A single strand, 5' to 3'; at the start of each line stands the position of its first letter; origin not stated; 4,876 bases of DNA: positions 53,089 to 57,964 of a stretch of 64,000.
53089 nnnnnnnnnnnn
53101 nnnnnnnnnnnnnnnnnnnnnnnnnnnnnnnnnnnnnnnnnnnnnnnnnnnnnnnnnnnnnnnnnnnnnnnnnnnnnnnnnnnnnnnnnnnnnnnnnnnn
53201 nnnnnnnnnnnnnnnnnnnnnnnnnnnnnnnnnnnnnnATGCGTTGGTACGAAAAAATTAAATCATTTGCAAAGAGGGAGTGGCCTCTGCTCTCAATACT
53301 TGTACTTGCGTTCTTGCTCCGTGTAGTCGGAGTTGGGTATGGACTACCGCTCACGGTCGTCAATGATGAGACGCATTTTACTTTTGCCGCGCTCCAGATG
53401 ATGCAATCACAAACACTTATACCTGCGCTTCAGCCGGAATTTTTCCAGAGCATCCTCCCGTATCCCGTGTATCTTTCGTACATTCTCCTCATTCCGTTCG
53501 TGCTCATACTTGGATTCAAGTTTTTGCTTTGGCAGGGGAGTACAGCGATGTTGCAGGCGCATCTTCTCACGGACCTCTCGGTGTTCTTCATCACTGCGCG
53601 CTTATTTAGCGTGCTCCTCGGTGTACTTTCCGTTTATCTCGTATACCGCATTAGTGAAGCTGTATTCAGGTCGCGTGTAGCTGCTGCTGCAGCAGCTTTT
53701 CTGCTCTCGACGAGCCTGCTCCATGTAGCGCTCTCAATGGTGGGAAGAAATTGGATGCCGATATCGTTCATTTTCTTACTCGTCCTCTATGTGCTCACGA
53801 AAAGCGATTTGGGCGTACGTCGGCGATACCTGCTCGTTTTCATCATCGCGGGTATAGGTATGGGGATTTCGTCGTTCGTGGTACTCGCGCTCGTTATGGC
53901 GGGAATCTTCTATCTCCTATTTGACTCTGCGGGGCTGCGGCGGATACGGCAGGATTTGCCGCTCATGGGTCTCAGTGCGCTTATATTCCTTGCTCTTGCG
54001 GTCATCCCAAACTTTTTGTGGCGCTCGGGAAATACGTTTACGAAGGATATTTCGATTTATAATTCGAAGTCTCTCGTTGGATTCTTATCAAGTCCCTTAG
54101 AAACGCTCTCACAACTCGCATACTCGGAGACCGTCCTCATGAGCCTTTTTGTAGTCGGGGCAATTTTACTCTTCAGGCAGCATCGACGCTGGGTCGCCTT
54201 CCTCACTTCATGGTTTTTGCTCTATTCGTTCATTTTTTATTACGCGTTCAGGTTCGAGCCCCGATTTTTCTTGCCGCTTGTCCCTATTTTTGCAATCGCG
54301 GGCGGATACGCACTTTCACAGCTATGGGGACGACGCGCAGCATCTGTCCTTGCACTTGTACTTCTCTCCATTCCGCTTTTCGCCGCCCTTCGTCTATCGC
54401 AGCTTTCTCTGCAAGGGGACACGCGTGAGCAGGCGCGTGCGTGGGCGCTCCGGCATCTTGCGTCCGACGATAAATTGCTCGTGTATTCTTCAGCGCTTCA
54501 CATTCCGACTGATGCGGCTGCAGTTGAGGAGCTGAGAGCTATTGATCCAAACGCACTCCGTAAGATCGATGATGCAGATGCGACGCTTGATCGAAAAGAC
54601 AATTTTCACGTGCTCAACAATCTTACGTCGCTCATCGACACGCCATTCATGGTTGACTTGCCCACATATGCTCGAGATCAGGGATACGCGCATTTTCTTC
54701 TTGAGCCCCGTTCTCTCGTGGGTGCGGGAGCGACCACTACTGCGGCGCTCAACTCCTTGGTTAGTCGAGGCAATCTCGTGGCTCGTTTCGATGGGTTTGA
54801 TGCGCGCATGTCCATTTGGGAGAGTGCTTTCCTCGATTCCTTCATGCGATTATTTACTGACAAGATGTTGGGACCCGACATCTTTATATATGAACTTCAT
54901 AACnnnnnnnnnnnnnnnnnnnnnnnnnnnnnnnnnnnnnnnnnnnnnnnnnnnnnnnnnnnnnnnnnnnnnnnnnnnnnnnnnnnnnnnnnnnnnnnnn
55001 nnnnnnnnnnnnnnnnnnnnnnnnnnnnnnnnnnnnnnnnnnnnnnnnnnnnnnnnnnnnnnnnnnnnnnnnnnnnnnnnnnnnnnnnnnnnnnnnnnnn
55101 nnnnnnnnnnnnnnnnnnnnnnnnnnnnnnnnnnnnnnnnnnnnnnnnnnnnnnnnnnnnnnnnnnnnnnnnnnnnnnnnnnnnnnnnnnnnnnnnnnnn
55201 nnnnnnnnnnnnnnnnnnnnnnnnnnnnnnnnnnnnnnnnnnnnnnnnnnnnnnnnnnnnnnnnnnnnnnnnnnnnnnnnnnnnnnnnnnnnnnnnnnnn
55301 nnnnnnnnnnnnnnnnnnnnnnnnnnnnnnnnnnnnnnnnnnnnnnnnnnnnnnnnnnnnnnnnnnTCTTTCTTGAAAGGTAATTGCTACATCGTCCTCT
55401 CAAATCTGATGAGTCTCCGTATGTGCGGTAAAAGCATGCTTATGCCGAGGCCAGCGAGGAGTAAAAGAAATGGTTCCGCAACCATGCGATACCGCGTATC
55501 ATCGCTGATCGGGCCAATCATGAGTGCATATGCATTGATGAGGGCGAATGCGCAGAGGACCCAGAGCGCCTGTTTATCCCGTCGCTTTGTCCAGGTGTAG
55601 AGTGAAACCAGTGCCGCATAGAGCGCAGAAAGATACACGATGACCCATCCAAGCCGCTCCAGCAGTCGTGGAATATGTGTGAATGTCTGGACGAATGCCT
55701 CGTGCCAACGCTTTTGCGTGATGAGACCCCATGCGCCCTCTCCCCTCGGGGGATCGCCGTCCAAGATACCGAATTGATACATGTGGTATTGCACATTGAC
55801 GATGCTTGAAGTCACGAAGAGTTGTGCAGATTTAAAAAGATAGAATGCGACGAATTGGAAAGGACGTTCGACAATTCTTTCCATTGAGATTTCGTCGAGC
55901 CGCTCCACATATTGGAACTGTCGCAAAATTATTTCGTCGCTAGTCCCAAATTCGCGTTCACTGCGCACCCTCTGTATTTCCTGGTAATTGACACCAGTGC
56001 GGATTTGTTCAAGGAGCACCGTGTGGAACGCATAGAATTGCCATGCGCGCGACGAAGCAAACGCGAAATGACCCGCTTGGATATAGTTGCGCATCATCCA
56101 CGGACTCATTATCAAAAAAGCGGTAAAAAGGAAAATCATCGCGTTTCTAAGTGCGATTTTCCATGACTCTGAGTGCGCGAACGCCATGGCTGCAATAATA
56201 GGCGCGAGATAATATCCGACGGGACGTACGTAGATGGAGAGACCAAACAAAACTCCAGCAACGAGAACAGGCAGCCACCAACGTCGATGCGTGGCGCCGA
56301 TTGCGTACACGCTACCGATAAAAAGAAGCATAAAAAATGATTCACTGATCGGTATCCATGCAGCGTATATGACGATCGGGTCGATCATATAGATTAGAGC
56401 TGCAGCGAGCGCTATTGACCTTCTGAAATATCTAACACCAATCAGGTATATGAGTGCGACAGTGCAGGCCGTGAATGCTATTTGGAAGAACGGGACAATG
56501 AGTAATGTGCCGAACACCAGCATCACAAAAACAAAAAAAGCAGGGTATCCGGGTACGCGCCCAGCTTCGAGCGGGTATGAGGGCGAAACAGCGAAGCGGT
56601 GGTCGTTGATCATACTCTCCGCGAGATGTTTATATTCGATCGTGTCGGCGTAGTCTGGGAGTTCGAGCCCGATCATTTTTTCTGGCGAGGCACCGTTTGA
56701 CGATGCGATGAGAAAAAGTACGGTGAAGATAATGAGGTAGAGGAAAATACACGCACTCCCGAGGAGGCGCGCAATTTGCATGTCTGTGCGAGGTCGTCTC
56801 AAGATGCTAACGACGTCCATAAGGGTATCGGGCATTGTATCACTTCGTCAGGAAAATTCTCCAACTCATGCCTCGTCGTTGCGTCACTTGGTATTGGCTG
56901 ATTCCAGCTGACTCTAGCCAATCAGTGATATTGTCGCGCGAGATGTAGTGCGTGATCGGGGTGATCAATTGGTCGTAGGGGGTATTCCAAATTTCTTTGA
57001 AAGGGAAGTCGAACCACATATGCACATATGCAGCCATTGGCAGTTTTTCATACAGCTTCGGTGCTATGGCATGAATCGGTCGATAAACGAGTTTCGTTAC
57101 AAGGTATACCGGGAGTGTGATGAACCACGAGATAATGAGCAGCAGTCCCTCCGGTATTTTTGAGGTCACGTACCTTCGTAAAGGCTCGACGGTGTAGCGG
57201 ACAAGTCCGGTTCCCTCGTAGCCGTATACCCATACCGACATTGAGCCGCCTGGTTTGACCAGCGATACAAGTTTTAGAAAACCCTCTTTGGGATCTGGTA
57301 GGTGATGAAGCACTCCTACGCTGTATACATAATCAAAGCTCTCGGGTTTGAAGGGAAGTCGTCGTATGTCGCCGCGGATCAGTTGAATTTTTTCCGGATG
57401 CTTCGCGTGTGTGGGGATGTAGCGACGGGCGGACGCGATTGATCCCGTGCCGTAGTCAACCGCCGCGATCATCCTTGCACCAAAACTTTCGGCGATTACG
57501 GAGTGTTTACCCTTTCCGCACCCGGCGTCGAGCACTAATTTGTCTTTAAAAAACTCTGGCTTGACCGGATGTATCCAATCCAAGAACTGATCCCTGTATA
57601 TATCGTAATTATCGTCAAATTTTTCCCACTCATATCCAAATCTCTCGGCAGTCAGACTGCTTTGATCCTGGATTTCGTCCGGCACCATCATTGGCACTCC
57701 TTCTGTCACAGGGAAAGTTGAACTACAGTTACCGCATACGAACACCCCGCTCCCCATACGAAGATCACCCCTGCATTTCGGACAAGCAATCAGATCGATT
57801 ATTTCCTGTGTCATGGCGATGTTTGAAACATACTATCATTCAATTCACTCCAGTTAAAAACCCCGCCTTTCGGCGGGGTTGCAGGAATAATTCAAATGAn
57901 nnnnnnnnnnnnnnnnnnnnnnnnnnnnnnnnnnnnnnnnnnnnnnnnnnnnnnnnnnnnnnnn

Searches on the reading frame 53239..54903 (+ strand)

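Call 72: search_protein_families(library=pfam, proteins=[window:53239-54903:+], max_evalue=0.00001)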
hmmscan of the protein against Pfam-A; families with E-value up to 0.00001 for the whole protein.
window:53239-54903:+ (555 aa): 1 family
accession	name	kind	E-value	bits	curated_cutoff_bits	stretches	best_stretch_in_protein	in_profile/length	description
PF13231.12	PMT_2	-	1.4e-10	42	26.1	1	119-261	23-160/160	Dolichyl-phosphate-mannose-protein mannosyltransferase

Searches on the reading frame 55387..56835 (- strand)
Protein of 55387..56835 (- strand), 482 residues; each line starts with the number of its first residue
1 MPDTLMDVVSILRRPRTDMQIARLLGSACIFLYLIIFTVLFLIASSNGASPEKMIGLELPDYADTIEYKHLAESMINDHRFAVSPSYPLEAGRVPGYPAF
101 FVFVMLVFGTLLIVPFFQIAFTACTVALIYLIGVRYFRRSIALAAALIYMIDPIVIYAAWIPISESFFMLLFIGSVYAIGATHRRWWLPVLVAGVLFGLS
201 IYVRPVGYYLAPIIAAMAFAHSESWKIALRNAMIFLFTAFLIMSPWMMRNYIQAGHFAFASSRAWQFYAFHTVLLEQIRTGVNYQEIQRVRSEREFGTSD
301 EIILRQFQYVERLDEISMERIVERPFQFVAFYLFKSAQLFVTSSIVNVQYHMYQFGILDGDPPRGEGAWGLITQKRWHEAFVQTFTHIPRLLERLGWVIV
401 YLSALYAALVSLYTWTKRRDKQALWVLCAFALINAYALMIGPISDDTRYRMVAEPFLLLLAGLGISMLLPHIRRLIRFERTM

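Call 72: search_protein_families(library=pfam, proteins=[window:55387-56835:-], max_evalue=0.00001)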
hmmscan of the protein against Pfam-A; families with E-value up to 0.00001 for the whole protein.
window:55387-56835:- (482 aa): 1 family
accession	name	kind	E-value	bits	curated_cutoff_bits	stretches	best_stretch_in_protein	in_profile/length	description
PF13231.12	PMT_2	-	1.3e-07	32.4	26.1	1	98-247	7-158/160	Dolichyl-phosphate-mannose-protein mannosyltransferase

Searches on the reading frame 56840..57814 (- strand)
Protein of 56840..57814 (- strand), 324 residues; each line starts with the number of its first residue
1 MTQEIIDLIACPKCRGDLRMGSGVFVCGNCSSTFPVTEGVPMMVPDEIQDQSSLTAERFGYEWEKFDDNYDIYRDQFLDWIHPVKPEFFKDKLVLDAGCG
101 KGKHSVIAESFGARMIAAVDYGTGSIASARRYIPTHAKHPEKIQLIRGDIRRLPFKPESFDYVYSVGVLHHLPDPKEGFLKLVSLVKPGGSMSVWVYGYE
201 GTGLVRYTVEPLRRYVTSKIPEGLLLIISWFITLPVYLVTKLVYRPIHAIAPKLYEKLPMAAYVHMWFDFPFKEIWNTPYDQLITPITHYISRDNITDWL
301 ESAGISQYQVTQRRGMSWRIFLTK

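Call 72: search_protein_families(library=pfam, proteins=[window:56840-57814:-], max_evalue=0.00001)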
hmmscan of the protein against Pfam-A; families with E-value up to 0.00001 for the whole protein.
window:56840-57814:- (324 aa): 6 families
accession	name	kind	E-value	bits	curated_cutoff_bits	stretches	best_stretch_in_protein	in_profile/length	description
PF08241.18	Methyltransf_11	-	3.2e-18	66.6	21.2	1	95-192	1-93/95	Methyltransferase domain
PF13649.12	Methyltransf_25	-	1.1e-16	61.7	27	1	94-190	1-97/97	Methyltransferase domain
PF13847.12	Methyltransf_31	-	5.1e-13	49.4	27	1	90-193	3-108/145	Methyltransferase domain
PF08242.18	Methyltransf_12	-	6.9e-12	46.4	30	1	95-191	1-97/98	Methyltransferase domain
PF13489.12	Methyltransf_23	-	9.8e-11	42.1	27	1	76-193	8-115/164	Methyltransferase domain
PF08003.17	Methyltransf_9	-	1.9e-06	27.6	23.8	1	89-199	114-222/315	Protein of unknown function (DUF1698)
